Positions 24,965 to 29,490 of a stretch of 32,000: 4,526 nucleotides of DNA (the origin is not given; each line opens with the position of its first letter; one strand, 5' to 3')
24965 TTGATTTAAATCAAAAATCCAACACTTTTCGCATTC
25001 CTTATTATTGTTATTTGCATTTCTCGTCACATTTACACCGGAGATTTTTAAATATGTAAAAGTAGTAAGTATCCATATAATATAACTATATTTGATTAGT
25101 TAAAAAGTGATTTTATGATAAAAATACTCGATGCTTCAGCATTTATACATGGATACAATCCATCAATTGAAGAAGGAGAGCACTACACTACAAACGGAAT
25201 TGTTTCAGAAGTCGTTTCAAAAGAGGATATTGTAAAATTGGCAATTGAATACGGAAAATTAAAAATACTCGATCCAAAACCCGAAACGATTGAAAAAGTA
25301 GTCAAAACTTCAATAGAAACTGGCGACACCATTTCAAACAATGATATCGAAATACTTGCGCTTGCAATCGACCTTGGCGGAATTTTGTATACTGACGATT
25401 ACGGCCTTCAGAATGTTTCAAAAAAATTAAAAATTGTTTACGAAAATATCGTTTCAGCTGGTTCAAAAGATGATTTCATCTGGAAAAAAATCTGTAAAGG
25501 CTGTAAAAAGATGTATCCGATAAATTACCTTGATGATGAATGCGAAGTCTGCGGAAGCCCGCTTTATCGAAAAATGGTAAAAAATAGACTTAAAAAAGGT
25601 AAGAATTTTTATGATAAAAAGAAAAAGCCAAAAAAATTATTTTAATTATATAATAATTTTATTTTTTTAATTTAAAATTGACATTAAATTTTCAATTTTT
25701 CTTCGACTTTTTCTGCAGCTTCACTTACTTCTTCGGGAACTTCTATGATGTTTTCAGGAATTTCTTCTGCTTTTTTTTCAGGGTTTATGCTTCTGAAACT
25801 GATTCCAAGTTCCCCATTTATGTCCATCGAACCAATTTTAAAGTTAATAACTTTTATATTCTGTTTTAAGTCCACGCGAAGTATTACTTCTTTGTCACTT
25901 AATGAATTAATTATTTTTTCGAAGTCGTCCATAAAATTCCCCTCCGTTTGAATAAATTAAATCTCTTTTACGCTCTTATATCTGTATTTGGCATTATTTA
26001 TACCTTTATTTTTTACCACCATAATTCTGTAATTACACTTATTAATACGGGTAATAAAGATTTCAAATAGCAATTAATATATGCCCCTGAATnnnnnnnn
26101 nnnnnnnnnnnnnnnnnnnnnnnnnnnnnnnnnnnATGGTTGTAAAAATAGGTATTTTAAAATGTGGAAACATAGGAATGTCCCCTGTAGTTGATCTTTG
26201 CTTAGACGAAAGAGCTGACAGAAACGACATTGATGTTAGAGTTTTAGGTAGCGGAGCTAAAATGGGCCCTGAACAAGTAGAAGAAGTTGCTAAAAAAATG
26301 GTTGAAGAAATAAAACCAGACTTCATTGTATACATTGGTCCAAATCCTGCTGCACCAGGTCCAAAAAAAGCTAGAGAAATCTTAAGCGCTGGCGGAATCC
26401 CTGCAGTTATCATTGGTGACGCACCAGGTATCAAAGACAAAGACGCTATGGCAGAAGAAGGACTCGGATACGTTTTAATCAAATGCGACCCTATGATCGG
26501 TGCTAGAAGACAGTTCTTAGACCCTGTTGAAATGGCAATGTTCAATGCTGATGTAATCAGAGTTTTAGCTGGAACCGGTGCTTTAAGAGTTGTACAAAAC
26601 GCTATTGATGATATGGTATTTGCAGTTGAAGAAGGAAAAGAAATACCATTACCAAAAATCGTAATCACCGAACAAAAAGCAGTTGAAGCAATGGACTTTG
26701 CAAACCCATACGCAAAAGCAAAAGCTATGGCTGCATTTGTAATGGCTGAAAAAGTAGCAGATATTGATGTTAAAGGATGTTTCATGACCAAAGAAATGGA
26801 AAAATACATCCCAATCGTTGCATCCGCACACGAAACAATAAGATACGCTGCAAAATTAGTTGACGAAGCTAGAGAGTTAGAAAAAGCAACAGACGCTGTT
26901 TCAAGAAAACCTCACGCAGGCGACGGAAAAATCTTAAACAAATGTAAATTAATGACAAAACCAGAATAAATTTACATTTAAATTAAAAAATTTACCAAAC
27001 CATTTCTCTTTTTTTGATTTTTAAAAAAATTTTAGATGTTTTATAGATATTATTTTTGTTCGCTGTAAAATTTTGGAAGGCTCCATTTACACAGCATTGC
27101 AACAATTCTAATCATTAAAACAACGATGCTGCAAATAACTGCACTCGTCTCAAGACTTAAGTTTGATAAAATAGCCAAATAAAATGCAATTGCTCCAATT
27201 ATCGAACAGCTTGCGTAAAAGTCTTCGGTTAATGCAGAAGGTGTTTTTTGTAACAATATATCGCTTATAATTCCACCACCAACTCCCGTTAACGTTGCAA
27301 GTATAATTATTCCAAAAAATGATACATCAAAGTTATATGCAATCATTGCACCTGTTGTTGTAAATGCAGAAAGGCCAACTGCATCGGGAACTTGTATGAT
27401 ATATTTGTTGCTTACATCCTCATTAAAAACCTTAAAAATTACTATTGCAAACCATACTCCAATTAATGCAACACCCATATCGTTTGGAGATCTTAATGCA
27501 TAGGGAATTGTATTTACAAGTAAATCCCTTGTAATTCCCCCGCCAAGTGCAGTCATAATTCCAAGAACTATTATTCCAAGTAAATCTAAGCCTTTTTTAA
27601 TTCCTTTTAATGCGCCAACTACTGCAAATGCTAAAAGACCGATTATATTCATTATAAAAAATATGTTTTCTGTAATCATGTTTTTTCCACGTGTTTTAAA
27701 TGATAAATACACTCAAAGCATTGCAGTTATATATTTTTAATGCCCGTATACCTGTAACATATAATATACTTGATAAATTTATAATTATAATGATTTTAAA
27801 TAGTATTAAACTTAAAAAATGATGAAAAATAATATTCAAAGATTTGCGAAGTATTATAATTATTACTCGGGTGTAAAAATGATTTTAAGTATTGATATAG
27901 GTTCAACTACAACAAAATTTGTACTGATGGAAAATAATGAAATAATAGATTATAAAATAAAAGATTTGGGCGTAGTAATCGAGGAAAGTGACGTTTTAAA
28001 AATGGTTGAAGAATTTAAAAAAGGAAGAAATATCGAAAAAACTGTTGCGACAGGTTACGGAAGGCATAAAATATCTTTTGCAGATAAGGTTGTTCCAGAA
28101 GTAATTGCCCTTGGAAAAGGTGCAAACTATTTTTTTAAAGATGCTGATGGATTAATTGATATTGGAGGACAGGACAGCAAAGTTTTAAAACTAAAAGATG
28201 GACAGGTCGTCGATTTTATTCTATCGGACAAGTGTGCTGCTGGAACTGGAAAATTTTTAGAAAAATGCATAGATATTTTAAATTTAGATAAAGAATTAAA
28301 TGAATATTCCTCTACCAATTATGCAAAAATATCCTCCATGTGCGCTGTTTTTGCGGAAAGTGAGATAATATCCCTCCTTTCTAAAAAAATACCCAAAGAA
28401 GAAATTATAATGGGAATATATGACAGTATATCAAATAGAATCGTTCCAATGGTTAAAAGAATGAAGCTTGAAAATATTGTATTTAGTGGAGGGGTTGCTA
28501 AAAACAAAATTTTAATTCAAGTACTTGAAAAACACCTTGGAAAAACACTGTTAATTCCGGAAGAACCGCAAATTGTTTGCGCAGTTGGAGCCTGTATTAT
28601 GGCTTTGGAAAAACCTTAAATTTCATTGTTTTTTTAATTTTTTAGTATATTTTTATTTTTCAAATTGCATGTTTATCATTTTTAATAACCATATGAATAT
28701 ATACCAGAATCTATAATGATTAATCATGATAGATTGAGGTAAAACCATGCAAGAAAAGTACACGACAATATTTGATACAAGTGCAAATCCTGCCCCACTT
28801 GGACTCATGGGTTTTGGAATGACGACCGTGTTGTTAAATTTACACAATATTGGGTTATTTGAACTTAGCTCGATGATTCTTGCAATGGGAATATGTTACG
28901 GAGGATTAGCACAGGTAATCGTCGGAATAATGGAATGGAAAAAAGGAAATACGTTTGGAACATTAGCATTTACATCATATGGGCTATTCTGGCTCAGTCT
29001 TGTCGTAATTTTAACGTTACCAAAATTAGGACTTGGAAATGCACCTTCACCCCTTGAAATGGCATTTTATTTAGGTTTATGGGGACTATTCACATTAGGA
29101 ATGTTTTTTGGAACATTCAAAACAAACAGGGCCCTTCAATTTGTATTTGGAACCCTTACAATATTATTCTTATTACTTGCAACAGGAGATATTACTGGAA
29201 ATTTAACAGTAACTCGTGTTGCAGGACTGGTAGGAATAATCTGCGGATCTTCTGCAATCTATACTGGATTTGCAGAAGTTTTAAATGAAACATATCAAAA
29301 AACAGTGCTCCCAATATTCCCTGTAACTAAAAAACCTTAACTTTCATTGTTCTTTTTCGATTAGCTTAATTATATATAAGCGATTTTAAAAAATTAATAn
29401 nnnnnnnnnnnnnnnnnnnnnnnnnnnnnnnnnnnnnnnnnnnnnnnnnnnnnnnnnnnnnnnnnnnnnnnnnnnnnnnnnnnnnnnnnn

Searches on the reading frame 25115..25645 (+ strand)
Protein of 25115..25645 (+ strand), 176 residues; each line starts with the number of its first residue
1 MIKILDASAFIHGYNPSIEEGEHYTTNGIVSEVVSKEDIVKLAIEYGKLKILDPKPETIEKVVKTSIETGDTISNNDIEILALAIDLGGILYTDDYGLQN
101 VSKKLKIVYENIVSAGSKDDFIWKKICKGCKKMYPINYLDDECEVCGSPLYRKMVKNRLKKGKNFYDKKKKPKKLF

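Call 9: search_protein_families(library=pfam, proteins=[window:25115-25645:+], max_evalue=0.001)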
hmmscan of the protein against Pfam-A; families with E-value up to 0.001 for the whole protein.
window:25115-25645:+ (176 aa): 1 family
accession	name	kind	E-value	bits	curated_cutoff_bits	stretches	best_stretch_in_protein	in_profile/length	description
PF17146.10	PIN_6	-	2.7e-15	57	27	1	4-87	2-87/87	PIN domain of ribonuclease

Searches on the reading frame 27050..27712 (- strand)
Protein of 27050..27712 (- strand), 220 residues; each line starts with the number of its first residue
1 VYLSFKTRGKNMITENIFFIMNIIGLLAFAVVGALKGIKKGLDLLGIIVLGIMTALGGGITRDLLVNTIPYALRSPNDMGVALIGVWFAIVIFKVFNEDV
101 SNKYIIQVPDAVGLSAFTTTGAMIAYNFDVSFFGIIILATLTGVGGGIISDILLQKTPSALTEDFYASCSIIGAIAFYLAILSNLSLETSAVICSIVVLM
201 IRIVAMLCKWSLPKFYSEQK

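Call 17: search_protein_families(library=ncbifam, proteins=[window:27050-27712:-], max_evalue=0.01)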
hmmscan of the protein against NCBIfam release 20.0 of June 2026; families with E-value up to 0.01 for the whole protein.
window:27050-27712:- (220 aa): 1 family
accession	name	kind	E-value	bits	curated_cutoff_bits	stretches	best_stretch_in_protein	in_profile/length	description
NF007874.0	PRK10578.1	equivalog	5.5e-30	104.5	326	1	18-218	3-203/207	hypothetical protein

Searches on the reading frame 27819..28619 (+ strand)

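Call 17: search_protein_families(library=ncbifam, proteins=[window:27819-28619:+], max_evalue=0.01)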
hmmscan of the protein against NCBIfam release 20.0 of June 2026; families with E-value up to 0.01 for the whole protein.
window:27819-28619:+ (266 aa): 14 families
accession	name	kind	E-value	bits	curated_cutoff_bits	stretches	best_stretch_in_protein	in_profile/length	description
TIGR00241.1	CoA_E_activ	domain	2.9e-92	308.7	125.4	1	21-260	1-247/248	acyl-CoA dehydratase activase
TIGR03192.1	benz_CoA_bzdQ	equivalog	7.8e-31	107.6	380.2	1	21-261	33-285/293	benzoyl-CoA reductase, bzd-type, subunit Q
TIGR02259.1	benz_CoA_red_A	equivalog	7.8e-29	100.7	578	1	75-238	233-403/432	benzoyl-CoA reductase subunit A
TIGR03286.1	methan_mark_15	hypoth_equivalog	5.3e-25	88.2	455.75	1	21-262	145-401/404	methanogenesis marker 15 protein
TIGR02261.1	benz_CoA_red_D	equivalog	8.7e-18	64.4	312.85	1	70-241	60-236/262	benzoyl-CoA reductase subunit D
NF009842.0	PRK13317.1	equivalog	5.3e-06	26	234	1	20-108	2-90/277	type II pantothenate kinase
NF007144.0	PRK09585.2-3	equivalog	7.2e-05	22.1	436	1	156-262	217-326/358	anhydro-N-acetylmuramic acid kinase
NF045595.1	HK_scytonemin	equivalog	0.0004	18.9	865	1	28-81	550-602/637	scytonemin biosynthesis sensor histidine kinase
TIGR01314.1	gntK_FGGY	equivalog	0.0011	17.6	648.55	0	215-263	400-447/505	gluconokinase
NF011660.0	PRK15080.1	equivalog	0.0037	16.5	182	0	196-259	207-270/277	ethanolamine utilization protein EutJ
NF007146.0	PRK09585.2-6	equivalog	0.0039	16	440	0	202-247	274-319/391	anhydro-N-acetylmuramic acid kinase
TIGR03723.1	T6A_TsaD_YgjD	equivalog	0.0041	16.3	296.1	1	200-245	243-291/314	tRNA (adenosine(37)-N6)-threonylcarbamoyltransferase complex transferase subunit TsaD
TIGR01312.1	XylB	equivalog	0.0078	14.8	380.25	0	207-263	381-436/481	xylulokinase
NF003154.0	PRK04123.1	equivalog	0.0089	14.8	428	0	214-262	440-488/554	ribulokinase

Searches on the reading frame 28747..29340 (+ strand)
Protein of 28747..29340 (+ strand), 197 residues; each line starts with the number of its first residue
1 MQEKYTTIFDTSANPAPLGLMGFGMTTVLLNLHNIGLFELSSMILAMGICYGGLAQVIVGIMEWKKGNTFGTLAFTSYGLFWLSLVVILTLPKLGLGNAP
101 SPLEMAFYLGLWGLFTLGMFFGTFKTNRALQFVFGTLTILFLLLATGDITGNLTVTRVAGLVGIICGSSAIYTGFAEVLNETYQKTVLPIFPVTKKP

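Call 17: search_protein_families(library=ncbifam, proteins=[window:28747-29340:+], max_evalue=0.01)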
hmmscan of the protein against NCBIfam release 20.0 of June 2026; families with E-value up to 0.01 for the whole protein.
window:28747-29340:+ (197 aa): 2 families
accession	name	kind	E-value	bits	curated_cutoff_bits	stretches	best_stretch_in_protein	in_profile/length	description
NF038013.1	AceTr_1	equivalog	2.4e-83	278.5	50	1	14-189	1-176/176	acetate uptake transporter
NF007941.0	PRK10659.1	equivalog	9.7e-81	270.2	297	1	12-190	6-184/188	acetate uptake transporter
